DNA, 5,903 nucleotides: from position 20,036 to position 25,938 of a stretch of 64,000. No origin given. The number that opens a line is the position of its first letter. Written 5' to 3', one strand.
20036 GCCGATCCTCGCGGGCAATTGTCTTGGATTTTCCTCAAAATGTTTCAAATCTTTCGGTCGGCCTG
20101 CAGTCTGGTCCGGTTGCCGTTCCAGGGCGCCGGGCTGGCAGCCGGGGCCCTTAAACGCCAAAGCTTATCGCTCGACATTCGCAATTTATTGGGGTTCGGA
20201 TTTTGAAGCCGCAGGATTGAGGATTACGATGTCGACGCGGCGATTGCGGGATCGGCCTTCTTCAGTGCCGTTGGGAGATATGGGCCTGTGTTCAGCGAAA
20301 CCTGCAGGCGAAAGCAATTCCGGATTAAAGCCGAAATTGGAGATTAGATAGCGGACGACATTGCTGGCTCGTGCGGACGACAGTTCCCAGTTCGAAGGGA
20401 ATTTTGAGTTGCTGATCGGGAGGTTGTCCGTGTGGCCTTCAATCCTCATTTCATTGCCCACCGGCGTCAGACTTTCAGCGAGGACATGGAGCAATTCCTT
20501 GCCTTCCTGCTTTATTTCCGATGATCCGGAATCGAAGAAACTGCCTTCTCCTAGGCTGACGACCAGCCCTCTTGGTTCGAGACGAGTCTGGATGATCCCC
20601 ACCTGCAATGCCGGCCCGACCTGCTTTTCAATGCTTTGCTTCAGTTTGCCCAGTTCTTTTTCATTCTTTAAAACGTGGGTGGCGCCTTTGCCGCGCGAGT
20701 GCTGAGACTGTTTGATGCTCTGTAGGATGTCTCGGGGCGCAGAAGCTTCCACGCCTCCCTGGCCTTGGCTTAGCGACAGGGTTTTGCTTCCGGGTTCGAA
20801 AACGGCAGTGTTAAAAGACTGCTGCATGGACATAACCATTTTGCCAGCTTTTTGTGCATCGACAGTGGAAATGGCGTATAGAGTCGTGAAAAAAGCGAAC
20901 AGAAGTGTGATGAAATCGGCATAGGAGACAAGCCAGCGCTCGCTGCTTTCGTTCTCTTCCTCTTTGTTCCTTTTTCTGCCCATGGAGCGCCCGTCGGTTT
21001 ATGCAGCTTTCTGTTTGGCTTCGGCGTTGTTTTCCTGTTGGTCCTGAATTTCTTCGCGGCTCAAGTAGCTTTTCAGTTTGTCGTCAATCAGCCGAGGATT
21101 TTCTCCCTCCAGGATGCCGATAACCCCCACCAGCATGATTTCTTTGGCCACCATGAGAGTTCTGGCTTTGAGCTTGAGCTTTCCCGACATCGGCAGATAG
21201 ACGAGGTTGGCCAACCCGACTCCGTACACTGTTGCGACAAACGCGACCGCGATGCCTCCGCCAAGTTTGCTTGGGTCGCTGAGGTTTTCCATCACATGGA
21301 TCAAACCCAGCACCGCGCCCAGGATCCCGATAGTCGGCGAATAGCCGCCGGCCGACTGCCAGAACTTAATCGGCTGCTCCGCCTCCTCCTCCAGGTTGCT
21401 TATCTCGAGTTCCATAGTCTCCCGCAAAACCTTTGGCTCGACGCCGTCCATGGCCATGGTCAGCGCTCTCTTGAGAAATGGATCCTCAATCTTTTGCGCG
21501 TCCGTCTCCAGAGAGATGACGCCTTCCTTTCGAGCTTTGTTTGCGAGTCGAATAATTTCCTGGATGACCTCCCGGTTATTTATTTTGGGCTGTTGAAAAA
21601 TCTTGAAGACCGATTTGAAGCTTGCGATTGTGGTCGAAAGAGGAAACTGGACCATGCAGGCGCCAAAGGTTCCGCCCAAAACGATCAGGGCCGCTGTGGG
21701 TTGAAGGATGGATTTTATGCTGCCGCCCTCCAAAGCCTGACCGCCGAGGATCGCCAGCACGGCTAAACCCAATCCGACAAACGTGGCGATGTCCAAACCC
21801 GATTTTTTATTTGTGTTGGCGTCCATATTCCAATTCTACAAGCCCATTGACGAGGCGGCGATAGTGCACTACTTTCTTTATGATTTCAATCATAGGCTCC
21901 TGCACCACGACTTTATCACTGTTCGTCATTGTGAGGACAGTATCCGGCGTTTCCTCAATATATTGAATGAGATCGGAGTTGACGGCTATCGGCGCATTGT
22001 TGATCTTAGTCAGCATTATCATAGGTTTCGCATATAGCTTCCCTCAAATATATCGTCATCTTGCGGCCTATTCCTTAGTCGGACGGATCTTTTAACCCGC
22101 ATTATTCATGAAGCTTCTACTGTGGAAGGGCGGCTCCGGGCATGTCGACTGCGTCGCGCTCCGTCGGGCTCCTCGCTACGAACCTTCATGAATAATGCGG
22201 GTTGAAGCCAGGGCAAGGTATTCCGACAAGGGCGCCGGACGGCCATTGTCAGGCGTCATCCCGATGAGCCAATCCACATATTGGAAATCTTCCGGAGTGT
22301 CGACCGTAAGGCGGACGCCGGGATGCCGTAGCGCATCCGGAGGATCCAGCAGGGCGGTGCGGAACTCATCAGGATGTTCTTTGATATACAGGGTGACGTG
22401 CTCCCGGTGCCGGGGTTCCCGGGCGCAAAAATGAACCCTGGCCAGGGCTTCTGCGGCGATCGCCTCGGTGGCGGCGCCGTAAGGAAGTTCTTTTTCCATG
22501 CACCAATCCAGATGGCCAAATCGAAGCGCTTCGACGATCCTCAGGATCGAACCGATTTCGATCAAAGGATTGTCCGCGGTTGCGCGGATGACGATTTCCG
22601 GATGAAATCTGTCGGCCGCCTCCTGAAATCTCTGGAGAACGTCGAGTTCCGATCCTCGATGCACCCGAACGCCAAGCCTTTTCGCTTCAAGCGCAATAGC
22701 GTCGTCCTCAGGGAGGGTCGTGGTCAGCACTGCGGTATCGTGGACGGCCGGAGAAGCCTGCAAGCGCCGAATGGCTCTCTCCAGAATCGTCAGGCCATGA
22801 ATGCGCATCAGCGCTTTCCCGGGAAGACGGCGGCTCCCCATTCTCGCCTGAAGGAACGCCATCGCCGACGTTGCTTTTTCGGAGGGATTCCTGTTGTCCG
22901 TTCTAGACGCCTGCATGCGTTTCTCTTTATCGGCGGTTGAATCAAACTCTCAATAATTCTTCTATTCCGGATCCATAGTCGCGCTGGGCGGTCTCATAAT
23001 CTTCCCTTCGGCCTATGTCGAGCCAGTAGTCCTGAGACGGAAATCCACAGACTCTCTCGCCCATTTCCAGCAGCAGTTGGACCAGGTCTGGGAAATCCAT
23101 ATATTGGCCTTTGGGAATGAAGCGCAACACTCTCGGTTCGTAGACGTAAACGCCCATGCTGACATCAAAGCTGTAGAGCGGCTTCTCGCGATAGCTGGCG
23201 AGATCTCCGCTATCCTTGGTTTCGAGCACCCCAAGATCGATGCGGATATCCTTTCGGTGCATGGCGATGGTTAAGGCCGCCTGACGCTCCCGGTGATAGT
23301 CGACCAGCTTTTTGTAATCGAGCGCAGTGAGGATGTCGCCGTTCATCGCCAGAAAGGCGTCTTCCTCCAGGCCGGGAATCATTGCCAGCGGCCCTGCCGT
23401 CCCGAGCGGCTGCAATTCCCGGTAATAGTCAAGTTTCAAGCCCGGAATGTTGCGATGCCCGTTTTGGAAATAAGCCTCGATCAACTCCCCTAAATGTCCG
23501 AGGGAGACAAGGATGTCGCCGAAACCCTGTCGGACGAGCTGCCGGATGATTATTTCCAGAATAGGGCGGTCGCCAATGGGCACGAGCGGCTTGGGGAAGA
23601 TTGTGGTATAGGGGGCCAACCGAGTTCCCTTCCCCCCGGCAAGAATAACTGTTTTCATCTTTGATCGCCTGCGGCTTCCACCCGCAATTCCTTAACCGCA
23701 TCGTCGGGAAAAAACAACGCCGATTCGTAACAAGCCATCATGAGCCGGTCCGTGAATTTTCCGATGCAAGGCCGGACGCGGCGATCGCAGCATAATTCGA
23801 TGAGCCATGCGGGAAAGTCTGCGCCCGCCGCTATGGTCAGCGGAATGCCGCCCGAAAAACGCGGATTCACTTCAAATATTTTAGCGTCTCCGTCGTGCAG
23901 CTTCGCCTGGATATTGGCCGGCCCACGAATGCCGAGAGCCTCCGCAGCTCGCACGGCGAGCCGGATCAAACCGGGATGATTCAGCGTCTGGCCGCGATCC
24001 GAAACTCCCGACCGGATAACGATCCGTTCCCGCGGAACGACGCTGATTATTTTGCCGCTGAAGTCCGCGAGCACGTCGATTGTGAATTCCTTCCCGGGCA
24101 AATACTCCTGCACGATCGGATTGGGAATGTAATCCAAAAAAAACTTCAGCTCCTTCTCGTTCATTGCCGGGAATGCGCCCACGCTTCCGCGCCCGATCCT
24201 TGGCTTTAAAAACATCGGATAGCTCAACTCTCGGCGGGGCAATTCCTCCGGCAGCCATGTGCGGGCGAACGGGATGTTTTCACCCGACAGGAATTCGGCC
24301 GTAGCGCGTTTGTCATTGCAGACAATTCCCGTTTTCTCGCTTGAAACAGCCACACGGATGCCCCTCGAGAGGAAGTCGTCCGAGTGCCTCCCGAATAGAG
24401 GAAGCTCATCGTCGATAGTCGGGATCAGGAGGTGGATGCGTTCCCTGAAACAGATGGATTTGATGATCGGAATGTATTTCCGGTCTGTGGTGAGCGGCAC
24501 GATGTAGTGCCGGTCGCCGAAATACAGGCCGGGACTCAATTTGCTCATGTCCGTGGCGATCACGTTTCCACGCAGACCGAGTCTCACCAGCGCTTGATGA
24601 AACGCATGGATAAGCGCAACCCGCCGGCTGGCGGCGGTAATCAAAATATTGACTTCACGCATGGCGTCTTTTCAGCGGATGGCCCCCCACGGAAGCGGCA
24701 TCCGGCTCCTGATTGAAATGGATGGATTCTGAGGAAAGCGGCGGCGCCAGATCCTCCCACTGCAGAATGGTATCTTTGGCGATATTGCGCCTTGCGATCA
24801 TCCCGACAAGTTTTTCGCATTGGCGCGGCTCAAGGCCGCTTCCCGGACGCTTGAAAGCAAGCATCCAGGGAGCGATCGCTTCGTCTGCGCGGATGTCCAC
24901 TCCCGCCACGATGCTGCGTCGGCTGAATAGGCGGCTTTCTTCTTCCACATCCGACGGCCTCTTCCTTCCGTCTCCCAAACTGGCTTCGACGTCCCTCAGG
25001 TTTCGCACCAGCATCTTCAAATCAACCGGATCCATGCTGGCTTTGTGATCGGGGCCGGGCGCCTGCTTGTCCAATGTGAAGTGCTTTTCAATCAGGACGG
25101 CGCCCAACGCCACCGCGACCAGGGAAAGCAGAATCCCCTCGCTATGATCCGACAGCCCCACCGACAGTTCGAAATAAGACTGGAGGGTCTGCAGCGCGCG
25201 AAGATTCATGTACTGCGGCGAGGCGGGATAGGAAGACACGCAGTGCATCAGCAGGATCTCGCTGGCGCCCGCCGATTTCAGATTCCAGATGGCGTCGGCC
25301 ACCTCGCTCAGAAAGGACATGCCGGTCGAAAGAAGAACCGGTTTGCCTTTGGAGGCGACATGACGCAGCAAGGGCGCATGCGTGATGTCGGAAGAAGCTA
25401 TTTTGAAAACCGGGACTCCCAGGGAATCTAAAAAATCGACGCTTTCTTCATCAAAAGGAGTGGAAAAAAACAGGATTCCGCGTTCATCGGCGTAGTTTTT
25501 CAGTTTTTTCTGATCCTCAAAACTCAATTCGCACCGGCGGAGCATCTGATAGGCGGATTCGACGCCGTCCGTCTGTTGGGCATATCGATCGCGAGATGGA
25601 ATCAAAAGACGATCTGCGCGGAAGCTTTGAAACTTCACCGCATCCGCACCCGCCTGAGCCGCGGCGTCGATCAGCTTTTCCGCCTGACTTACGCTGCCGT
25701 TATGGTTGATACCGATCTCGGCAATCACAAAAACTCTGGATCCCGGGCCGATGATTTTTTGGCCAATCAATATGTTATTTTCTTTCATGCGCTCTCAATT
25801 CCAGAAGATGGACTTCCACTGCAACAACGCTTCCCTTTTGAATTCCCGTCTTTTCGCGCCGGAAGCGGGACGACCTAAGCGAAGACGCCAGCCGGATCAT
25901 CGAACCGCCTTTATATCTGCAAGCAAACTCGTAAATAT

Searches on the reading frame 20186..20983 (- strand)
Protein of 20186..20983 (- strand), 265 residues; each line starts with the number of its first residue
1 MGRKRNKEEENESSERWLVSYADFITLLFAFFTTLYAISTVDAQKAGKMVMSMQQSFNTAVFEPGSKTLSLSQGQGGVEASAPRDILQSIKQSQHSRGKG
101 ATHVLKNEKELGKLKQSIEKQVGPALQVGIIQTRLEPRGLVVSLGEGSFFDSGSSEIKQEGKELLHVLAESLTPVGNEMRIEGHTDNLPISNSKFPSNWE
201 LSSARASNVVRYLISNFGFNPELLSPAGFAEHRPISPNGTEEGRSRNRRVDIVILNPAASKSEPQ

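Call 50: search_protein_families(library=pfam, proteins=[window:20186-20983:-], max_evalue=0.0001)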
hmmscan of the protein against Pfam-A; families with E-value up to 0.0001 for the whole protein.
window:20186-20983:- (265 aa): 2 families
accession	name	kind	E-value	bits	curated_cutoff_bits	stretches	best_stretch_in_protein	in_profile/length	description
PF00691.25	OmpA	-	7.2e-20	71.6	27.2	1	149-248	1-98/98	OmpA family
PF13677.11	MotB_plug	-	1.1e-19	70.2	24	1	4-57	2-58/58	Membrane MotB of proton-channel complex MotA/MotB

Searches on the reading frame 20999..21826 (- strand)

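Call 50: search_protein_families(library=pfam, proteins=[window:20999-21826:-], max_evalue=0.0001)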
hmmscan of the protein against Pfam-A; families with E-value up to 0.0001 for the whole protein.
window:20999-21826:- (275 aa): 2 families
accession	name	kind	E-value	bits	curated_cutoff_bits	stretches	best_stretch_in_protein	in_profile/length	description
PF01618.21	MotA_ExbB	-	1.9e-32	112.1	22.9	1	110-226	2-123/127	MotA/TolQ/ExbB proton channel family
PF20560.3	MotA_N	-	2.2e-12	47.5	27.3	1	17-102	2-91/91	Motility protein A N-terminal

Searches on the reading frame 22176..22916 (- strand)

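Call 50: search_protein_families(library=pfam, proteins=[window:22176-22916:-], max_evalue=0.0001)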
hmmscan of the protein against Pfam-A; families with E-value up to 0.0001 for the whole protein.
window:22176-22916:- (246 aa): 2 families
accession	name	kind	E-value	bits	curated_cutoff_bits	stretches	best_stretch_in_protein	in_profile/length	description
PF02348.25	CTP_transf_3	-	3.1e-28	99.5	22.6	1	20-215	2-189/217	Cytidylyltransferase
PF12804.13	NTP_transf_3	-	3.8e-06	27.6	27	1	25-134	11-114/160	MobA-like NTP transferase domain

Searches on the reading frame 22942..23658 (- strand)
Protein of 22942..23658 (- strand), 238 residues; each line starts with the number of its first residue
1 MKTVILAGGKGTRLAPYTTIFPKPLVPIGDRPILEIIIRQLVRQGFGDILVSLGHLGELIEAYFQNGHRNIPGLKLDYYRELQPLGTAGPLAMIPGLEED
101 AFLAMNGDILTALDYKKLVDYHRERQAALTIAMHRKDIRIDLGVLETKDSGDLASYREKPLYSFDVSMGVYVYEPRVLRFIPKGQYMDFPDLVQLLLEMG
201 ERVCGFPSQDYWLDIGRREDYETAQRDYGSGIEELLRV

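Call 50: search_protein_families(library=pfam, proteins=[window:22942-23658:-], max_evalue=0.0001)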
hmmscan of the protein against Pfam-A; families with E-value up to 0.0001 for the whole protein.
window:22942-23658:- (238 aa): 2 families
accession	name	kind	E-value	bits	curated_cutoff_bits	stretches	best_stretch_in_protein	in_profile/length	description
PF00483.29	NTP_transferase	-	7.3e-36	124.4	21.2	1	2-228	1-242/245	Nucleotidyl transferase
PF12804.13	NTP_transf_3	-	4.1e-11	43.7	27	1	4-136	2-125/160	MobA-like NTP transferase domain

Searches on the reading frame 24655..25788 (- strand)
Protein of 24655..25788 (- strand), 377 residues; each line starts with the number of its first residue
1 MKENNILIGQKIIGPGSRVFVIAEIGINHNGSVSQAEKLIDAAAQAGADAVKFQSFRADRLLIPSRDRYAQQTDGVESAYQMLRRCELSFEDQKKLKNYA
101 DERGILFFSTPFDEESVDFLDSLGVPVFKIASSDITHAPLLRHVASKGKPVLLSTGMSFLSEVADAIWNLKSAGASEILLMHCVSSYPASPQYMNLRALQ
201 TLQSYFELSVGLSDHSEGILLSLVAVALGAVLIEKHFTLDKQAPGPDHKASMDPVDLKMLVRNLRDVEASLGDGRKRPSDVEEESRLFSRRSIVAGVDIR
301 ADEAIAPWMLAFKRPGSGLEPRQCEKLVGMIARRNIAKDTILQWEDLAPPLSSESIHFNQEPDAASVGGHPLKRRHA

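Call 51: search_protein_families(library=pfam, proteins=[window:24655-25788:-], max_evalue=0.0001)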
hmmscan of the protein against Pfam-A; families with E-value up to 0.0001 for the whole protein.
window:24655-25788:- (377 aa): 2 families
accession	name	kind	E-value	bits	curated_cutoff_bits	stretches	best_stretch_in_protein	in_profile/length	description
PF03102.20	NeuB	-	1.1e-91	307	22.1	1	39-276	1-241/241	NeuB family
PF08666.17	SAF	-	1.2e-09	39.1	21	1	290-347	1-62/63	SAF domain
